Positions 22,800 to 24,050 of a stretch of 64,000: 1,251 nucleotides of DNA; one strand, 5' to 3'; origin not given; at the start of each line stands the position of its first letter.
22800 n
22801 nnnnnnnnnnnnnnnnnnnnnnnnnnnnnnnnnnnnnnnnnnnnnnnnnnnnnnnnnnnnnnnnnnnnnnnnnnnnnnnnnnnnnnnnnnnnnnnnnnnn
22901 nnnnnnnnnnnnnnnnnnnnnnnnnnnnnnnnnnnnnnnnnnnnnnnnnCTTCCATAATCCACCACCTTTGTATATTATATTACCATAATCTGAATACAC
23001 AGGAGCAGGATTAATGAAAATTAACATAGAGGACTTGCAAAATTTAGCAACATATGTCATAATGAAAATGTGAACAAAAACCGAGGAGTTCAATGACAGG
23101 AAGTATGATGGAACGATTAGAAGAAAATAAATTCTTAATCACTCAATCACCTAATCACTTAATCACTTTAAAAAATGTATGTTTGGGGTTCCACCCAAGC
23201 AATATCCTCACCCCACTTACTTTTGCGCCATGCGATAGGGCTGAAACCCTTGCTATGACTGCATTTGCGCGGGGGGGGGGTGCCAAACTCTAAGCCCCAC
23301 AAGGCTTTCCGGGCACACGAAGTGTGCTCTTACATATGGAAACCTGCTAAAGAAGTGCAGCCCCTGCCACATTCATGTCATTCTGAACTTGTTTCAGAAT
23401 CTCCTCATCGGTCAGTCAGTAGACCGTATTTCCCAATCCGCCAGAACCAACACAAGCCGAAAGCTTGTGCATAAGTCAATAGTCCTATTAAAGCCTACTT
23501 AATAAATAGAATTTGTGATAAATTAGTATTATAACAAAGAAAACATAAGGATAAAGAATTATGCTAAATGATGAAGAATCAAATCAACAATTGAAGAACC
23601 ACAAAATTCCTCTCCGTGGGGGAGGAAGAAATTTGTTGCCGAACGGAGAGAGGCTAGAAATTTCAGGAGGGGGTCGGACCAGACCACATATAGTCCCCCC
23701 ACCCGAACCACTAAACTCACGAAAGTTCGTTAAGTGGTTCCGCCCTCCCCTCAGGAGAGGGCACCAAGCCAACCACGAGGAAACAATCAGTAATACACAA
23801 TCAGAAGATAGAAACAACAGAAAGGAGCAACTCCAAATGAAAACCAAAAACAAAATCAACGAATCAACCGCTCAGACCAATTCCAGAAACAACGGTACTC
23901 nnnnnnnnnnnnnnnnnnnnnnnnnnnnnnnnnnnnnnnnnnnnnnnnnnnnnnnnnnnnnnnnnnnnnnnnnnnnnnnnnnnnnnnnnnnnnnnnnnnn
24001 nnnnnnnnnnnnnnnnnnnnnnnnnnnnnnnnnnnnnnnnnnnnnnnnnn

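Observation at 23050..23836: Homologous 0.8-1 kb leaders of A and B look like a modular structured RNA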

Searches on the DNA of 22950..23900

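Call 65: search_rna_families(source=window, start=22950, end=23900, threshold=evalue, max_evalue=1)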
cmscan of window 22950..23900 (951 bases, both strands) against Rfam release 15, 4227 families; matches with E-value up to 1: 2.
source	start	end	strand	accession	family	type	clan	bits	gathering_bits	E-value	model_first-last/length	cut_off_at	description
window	23606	23675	+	RF01762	whalefall-1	Gene; sRNA;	-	21.5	37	0.0066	1-56/56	no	Whalefall-1 RNA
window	23695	23764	-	RF01762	whalefall-1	Gene; sRNA;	-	19.1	37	0.04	1-56/56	no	Whalefall-1 RNA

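Call 67: search_rna_families(source=window, start=23580, end=23790, threshold=evalue, max_evalue=1, show_alignments=2)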
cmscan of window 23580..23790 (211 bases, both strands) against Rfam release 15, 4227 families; matches with E-value up to 1: 4.
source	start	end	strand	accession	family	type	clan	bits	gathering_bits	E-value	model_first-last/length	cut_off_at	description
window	23606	23675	+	RF01762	whalefall-1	Gene; sRNA;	-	21.5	37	0.0015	1-56/56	no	Whalefall-1 RNA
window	23742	23765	+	RF02795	Pab91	Gene; snRNA; snoRNA; HACA-box;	-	19.5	71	0.19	1-57/57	no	Pab91 RNA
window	23695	23764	-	RF01762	whalefall-1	Gene; sRNA;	-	19.1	37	0.0089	1-56/56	no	Whalefall-1 RNA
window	23604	23743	-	RF00260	HepC_CRE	Cis-reg;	-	16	140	0.028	1-176/176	no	Hepatitis C virus (HCV) cis-acting replication element (CRE)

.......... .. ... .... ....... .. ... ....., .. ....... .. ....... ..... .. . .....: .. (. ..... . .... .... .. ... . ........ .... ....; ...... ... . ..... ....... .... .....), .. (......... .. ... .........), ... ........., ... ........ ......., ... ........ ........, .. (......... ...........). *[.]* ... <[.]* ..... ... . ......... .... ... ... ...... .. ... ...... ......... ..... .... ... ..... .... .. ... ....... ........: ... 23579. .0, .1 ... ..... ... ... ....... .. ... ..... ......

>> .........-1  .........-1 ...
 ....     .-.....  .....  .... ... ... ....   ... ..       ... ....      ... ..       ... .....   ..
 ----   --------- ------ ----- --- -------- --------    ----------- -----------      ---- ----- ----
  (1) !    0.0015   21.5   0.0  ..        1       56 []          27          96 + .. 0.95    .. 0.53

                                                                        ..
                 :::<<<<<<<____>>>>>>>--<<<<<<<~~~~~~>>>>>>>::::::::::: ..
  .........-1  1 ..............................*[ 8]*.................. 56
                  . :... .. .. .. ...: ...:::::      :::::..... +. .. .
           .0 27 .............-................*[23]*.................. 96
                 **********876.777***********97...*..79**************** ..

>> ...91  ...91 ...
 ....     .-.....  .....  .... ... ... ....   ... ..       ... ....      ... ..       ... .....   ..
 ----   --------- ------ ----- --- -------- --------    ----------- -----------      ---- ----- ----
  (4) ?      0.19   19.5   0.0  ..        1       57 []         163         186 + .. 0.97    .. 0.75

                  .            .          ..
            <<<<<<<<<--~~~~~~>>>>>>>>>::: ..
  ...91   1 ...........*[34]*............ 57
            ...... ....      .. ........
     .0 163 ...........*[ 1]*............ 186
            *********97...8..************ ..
